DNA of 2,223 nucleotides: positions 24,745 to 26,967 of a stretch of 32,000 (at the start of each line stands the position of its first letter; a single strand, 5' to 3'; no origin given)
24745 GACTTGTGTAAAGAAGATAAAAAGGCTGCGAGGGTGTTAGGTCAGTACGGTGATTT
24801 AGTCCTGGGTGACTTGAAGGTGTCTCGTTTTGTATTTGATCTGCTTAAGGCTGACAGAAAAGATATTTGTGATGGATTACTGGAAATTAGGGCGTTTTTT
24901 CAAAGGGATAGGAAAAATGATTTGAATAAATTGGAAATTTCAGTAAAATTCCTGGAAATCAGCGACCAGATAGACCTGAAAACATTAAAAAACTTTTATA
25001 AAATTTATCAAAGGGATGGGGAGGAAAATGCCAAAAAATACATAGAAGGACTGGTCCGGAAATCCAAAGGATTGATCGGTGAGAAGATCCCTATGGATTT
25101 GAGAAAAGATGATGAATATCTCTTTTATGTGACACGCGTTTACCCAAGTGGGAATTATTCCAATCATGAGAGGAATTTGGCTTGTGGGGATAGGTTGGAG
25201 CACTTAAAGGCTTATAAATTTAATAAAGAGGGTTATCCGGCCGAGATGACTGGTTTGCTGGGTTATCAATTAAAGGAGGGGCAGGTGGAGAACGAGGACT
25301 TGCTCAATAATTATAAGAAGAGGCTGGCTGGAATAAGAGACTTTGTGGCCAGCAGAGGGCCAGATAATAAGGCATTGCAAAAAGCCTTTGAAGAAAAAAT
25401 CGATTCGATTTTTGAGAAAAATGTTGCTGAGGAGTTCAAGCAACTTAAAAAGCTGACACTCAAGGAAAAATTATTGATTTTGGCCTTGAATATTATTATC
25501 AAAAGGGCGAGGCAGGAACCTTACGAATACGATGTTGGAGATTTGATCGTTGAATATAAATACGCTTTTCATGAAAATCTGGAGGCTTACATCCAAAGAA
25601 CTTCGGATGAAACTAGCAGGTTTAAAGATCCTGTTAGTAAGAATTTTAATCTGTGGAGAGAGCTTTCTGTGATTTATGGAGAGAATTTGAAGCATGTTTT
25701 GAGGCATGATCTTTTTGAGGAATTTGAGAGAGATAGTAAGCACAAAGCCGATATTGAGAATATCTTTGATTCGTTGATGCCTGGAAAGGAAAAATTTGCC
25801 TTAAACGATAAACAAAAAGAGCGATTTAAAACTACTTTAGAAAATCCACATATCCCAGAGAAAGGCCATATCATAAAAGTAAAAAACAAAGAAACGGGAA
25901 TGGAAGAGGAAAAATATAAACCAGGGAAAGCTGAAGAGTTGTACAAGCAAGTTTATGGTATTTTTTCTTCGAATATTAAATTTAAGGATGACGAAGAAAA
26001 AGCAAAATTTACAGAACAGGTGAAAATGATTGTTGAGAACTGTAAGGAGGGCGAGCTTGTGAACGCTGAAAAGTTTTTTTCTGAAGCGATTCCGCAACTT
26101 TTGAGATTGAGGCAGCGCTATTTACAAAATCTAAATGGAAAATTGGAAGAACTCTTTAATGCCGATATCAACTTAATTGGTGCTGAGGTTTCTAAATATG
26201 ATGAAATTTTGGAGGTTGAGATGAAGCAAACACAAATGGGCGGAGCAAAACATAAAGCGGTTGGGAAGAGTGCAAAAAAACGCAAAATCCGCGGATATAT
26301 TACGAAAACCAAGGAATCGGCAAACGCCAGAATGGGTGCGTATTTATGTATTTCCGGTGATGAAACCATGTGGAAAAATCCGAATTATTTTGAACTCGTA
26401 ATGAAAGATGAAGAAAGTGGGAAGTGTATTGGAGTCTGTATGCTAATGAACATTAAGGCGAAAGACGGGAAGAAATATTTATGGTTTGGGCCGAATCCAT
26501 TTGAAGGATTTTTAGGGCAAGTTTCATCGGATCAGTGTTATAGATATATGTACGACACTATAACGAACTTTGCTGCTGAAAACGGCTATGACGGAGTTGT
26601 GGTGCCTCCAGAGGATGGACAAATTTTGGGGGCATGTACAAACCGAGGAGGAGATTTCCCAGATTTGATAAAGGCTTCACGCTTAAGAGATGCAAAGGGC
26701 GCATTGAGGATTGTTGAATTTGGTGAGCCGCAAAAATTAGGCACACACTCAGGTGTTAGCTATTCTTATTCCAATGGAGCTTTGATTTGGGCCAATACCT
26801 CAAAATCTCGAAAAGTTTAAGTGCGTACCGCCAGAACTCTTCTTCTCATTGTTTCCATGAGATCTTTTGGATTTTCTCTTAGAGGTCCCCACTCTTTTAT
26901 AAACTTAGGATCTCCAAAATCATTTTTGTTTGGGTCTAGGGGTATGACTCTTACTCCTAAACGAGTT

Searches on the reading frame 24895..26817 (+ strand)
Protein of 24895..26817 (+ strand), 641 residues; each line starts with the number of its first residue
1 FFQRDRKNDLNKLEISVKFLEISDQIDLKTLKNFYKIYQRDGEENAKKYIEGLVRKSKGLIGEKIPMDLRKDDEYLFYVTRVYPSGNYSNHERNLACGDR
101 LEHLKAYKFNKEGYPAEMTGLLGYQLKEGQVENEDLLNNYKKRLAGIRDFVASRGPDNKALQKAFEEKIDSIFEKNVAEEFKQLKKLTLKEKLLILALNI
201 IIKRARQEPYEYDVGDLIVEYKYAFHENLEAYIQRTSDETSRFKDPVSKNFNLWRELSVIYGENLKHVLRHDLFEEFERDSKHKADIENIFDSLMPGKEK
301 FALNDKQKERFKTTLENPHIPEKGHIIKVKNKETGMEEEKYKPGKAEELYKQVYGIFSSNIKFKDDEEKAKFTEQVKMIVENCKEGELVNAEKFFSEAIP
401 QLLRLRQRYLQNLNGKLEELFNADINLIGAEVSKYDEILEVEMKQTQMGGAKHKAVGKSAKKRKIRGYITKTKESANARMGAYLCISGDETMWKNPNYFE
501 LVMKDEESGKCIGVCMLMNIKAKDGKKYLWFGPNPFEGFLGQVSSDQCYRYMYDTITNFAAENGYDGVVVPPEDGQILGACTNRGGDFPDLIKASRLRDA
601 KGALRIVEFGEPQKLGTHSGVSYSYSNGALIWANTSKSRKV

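Call 20: find_homologous_proteins(query=window:24895-26817:+, max_evalue=0.001)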
Query window:24895-26817:+ (641 aa): 10 proteins with E <= 0.001 among 8000 candidates.
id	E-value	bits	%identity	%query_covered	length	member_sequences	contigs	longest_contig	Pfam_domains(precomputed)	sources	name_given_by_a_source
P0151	3.1e-210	718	54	98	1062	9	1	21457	-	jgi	jgi:hypothetical protein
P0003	2.6e-207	708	56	90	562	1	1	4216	-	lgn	-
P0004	1.5e-204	699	52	98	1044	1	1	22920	-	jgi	jgi:hypothetical protein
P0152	1.7e-198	679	51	98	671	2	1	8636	-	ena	-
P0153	1.0e-182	627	48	98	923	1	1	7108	-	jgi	jgi:hypothetical protein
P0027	1.0e-156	541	45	97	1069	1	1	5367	-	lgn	-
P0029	3.4e-154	533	58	65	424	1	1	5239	-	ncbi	-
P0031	1.1e-139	485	46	65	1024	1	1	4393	-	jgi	jgi:hypothetical protein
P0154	2.0e-133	464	50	70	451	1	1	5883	-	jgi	jgi:hypothetical protein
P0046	6.0e-60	222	46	35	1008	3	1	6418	-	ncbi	-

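Call 21: find_encoding_contigs(protein=P0151, flank=10000, max_places=2)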
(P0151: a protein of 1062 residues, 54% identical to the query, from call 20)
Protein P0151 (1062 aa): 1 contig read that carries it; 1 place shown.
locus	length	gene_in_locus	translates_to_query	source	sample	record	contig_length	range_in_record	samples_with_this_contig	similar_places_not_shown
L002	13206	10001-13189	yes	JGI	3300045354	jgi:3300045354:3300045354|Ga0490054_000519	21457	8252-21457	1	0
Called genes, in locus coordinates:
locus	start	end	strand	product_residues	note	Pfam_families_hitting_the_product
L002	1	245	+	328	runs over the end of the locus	PF13354:Beta-lactamase2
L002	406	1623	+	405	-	PF00270:DEAD, PF04851:ResIII, PF00271:Helicase_C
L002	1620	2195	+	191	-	-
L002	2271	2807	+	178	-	PF23477:zf_Tbcl_2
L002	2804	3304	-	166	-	-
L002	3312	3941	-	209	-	-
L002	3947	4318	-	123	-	PF13564:DoxX_2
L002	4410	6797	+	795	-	PF01229:Glyco_hydro_39 (weak), PF00395:SLH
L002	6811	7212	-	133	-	-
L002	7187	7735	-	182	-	PF00395:SLH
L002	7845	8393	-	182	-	PF01467:CTP_transf_like (faint)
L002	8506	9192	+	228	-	PF13489:Methyltransf_23, PF01209:Ubie_methyltran, PF13847:Methyltransf_31, PF08241:Methyltransf_11, PF08242:Methyltransf_12, PF13649:Methyltransf_25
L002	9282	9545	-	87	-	PF05016:ParE_toxin, PF15781:ParE-like_toxin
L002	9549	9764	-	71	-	-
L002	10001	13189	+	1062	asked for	-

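Call 23: find_encoding_contigs(protein=P0152, flank=10000, max_places=2)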
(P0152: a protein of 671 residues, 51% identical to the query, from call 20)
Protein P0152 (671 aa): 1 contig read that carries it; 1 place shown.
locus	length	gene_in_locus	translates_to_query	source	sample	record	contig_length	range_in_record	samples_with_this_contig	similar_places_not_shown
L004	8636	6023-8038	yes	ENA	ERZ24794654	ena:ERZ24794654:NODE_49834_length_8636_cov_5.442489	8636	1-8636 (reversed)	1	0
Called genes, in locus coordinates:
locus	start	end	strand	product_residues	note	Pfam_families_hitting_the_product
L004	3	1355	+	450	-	?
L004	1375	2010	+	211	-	-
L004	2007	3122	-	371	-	PF00395:SLH (weak)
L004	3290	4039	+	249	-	PF02679:ComA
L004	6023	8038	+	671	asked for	-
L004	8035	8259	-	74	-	PF13560:HTH_31, PF12844:HTH_19, PF01381:HTH_3, PF13443:HTH_26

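Call 33: search_solved_structures(query=A3, max_evalue=10, show_alignments=2)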
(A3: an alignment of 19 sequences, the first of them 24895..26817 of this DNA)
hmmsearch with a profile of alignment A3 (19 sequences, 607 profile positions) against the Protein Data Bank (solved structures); distinct sequences matched with E-value up to 10: 6.
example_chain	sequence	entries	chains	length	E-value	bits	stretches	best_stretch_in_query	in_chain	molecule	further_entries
4oog_A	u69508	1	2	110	0.15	14.4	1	349-436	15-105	Ribonuclease 3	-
5t16_C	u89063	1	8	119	0.24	13.7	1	349-438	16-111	Ribonuclease 3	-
1ddb_A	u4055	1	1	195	0.44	12.8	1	301-419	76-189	PROTEIN (BID)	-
3a6p_A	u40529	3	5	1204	0.98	11.6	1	373-427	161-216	Exportin-5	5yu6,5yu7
9r2o_A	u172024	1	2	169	1.8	10.8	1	354-441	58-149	N5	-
7mwr_B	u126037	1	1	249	4.4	9.5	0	144-215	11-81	LHD101B4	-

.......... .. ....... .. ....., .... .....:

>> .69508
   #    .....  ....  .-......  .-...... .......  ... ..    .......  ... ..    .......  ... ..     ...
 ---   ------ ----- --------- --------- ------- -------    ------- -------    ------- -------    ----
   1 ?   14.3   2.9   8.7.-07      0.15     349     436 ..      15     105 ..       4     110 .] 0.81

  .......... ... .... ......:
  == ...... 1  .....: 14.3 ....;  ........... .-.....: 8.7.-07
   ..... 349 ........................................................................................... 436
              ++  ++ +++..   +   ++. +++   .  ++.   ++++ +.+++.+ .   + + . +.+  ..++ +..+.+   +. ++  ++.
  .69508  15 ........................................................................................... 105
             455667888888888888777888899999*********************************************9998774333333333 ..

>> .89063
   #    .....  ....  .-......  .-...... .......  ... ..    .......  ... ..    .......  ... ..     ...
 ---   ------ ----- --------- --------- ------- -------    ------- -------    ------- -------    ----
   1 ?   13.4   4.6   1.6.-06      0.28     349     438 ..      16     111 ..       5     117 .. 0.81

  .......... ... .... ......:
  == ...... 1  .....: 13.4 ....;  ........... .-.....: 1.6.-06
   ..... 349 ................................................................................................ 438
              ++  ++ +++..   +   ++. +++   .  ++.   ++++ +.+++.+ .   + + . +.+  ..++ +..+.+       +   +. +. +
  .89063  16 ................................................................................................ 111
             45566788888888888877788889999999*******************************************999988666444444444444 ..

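Call 35: find_homologous_proteins(query=A3, max_evalue=0.00001)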
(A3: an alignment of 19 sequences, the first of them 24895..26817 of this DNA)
Query A3 (19 sequences) (641 aa, profile of the alignment): 16 proteins with E <= 0.00001 among 8000 candidates.
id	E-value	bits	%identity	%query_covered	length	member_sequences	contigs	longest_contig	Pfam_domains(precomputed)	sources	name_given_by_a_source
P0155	9.2e-221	753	50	98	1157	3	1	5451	-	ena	-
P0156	4.6e-220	751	49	98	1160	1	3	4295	-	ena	-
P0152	4.5e-219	748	51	98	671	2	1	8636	-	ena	-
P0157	1.6e-218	746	48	98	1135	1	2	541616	-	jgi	jgi:ACT domain-containing protein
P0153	7.4e-217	740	48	98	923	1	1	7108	-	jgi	jgi:hypothetical protein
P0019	5.7e-213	728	47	98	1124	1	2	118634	-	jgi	jgi:hypothetical protein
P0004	1.6e-212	726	52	98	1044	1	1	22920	-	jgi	jgi:hypothetical protein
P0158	1.3e-211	723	52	98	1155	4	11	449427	-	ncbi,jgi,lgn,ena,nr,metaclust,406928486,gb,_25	ncbi:MAG: hypothetical protein ACD_51C00028G0025 [uncultured bacterium]|nr:MAG: hypothetical protein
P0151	8.8e-211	720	54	98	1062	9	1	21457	-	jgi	jgi:hypothetical protein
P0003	6.3e-201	688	56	90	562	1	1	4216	-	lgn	-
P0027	1.9e-186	640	45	97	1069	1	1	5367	-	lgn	-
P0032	4.2e-171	589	42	97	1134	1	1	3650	-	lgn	-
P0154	3.1e-155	537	50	70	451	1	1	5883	-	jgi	jgi:hypothetical protein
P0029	6.4e-154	533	58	65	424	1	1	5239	-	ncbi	-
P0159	9.6e-118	413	50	51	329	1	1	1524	-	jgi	jgi:hypothetical protein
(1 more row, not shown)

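Call 36: find_encoding_contigs(protein=P0157, flank=10000, max_places=2)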
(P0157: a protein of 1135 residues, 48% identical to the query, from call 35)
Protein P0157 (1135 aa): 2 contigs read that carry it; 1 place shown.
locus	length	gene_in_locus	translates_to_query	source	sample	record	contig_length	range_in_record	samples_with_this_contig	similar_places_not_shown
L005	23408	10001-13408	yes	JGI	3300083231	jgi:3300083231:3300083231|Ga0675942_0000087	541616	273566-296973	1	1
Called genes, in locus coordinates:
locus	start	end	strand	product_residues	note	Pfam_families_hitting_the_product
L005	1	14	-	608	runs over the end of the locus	PF02518:HATPase_c, PF13589:HATPase_c_3, PF01119:DNA_mis_repair, PF08676:MutL_C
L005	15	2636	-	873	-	PF01624:MutS_I, PF05188:MutS_II, PF05192:MutS_III, PF05190:MutS_IV, PF00488:MutS_V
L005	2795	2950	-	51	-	-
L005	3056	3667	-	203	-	PF01726:LexA_DNA_bind, PF00717:Peptidase_S24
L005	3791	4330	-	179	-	PF04011:LemA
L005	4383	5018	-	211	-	-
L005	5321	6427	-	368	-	PF03033:Glyco_transf_28, PF04101:Glyco_tran_28_C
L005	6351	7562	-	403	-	PF01098:FTSW_RODA_SPOVE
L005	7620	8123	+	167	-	PF01252:Peptidase_A8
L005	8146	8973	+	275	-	-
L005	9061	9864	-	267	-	PF08501:Shikimate_dh_N, PF01488:Shikimate_DH, PF18317:SDH_C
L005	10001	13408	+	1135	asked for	-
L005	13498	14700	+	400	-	PF00924:MS_channel_2nd, PF21082:MS_channel_3rd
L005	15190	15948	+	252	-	PF01996:F420_ligase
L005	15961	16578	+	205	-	PF00551:Formyl_trans_N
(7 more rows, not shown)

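Call 38: find_encoding_contigs(protein=P0158, flank=10000, max_places=3)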
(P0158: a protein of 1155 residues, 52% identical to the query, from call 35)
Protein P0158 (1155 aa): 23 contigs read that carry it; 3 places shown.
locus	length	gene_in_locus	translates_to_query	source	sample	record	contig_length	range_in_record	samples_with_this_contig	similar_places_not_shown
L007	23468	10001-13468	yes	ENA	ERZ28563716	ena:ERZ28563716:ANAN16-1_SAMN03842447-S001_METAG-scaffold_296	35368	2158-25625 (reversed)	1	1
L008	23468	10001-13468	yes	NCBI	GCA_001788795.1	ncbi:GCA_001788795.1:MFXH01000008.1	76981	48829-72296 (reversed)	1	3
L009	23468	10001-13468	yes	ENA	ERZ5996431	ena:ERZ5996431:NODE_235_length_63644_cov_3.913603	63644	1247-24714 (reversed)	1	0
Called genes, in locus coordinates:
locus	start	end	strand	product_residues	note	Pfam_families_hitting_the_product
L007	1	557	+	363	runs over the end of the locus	PF04230:PS_pyruv_trans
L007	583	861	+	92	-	-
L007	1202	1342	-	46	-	PF18930:DUF5679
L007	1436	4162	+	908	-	PF00395:SLH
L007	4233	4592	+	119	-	-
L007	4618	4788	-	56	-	-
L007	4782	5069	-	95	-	-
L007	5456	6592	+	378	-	PF03816:LytR_cpsA_psr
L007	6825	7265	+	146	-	-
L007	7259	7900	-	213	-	PF01155:HypA (faint), PF06397:Desulfoferrod_N, PF02915:Rubrerythrin, PF21349:RUBY_RBDX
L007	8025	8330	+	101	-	PF01022:HTH_5, PF12840:HTH_20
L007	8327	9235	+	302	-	PF03773:ArsP_1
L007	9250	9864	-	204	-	-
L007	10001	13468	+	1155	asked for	-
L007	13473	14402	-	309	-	-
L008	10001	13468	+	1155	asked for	-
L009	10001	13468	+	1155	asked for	-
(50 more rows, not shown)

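Call 43: find_related_loci(query=A4, collection=genome_contigs, flank=10000)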
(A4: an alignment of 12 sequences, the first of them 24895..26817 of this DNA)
Query A4 (641 aa) in genome_contigs; peptide patterns used: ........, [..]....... (x = any residue, [..] = any of these).
46 stretches matched a pattern; 13 encode a relative of the query (tblastn E <= 1e-3); 12 distinct loci.
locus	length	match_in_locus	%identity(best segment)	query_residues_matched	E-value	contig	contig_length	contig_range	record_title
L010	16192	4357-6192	55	9-633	0e+0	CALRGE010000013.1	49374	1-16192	MAG: Candidatus Peribacteria bacterium isolate TH-11nov19-141 genome assembly, contig: TH-11nov19-C1483, whole genome sh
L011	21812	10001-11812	52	8-632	0e+0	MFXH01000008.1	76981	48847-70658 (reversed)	MAG: Candidatus Peregrinibacteria bacterium RIFOXYA2_FULL_41_18 rifoxya2_full_scaffold_317, whole genome shotgun sequenc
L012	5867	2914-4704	47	12-632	0e+0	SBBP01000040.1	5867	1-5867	MAG: Candidatus Microgenomatus auricola isolate Bin_40 Hy_contig2995, whole genome shotgun sequence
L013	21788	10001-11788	50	19-638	0e+0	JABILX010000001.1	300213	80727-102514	MAG: Candidatus Peregrinibacteria bacterium isolate SI054_bin82 k141_1076007, whole genome shotgun sequence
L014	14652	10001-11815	50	3-632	0e+0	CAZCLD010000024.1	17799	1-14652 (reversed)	MAG TPA_asm: uncultured Candidatus Peribacteria bacterium isolate SRP077602_co2_303 genome assembly, contig: NODE_4755_l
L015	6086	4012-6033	43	17-632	0e+0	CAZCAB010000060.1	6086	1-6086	MAG TPA_asm: uncultured Gammaproteobacteria bacterium isolate SRP167671_co2_16 genome assembly, contig: NODE_15116_lengt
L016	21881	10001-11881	42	27-631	3e-171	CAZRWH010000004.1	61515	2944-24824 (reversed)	MAG TPA_asm: uncultured Candidatus Peribacteria bacterium isolate SRP167671_co2_242 genome assembly, contig: NODE_593_le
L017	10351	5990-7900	42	16-632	3e-167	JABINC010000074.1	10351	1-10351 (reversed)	MAG: Candidatus Peregrinibacteria bacterium isolate SI060_bin36 k141_988536, whole genome shotgun sequence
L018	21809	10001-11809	54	8-632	0e+0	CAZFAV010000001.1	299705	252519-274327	MAG TPA_asm: uncultured Candidatus Peribacteria bacterium isolate SRP342105_co1_342 genome assembly, contig: NODE_27_len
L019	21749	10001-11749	38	26-637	3e-127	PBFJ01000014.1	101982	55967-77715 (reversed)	MAG: bacterium isolate SP3100 MHASMcontig_1546307, whole genome shotgun sequence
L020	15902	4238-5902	39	44-632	1e-130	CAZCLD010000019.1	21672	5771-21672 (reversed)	MAG TPA_asm: uncultured Candidatus Peribacteria bacterium isolate SRP077602_co2_303 genome assembly, contig: NODE_3620_l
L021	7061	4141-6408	53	9-637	2e-91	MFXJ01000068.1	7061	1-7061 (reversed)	MAG: Candidatus Peregrinibacteria bacterium RIFOXYB2_FULL_32_7 rifoxyb2_full_scaffold_4202, whole genome shotgun sequenc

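Call 47: predict_structure(alignment_id=A3)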
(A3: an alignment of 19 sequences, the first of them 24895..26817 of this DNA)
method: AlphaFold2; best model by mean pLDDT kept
length: 641 residues; sequences in the alignment: 19
mean_pLDDT: 85.7   pTM: 0.66
mean pLDDT of the five models: 85.7, 85.4, 85.1, 84.7, 84.6
residues with pLDDT >= 90: 265; 70-90: 317; 50-70: 51; < 50: 8
segments of 3 or more residues with pLDDT < 50: 638-641
pLDDT, mean of each block of 10 residues (from residue 1): 59 85 82 92 95 92 90 92 87 92 94 93 90 91 85 76 92 92 91 93 87 87 77 60 78 87 84 82 87 71 82 87 87 88 86 88 84 91 76 86 83 81 89 91 63 76 95 94 84 92 95 95 91 91 91 97 96 75 73 92 91 82 88 69 32
secondary structure, 60 per line:
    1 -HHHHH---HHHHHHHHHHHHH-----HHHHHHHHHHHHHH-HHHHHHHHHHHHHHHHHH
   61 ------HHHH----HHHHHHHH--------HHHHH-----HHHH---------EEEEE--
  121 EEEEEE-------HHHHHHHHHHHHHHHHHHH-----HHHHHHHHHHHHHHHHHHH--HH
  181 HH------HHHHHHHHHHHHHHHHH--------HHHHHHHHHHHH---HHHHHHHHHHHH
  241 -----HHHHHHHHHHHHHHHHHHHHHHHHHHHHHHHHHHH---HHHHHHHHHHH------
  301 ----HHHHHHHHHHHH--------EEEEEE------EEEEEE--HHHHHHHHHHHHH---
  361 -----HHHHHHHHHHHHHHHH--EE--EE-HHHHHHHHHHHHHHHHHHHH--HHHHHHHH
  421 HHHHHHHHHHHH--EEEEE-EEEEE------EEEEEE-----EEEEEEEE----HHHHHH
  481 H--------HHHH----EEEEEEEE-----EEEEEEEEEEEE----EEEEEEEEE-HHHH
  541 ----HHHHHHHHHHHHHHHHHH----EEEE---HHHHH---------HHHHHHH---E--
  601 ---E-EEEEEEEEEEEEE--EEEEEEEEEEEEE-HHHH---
elements in order: H2-6 H10-22 H28-41 H43-60 H67-70 H75-82 H91-95 H101-104 E114-118 E121-126 H134-152 H158-176 H179-182 H189-205 H214-225 H229-240 H246-280 H284-294 H305-316 E325-330 E337-342 H345-357 H366-381 H391-410 H413-432 E435-439 E441-445 E452-457 E463-470 H475-481 H490-493 E498-505 E511-522 E527-535 H537-540 H545-562 E567-570 H574-578 H588-594 E606-618 E621-633 H635-638
